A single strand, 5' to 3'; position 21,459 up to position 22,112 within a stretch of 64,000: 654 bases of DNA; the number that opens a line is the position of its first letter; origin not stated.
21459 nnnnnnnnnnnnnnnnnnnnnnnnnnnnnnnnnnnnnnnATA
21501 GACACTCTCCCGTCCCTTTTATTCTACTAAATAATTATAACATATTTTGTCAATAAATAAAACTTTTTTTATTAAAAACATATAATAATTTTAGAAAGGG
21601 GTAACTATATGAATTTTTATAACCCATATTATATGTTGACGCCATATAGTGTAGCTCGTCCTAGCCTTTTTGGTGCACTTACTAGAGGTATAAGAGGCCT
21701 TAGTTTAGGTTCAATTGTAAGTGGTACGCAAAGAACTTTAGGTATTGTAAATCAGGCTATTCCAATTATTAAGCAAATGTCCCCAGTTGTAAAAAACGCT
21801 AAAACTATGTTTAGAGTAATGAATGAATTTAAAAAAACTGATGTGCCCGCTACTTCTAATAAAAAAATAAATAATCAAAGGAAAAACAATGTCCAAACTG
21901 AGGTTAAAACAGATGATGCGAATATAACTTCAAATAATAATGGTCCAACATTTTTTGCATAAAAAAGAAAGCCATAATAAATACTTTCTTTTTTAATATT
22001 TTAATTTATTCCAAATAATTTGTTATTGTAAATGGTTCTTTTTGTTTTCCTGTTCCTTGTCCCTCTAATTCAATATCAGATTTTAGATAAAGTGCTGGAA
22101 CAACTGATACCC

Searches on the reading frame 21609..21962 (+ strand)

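Call 75: search_protein_families(library=pfam, proteins=[window:21609-21962:+], max_evalue=0.00001)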
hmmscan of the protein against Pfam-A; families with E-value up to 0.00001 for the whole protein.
window:21609-21962:+ (117 aa): 1 family
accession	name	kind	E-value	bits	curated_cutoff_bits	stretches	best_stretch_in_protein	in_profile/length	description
PF14181.11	YqfQ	-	2.6e-08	34.7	27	1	22-105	40-120/166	YqfQ-like protein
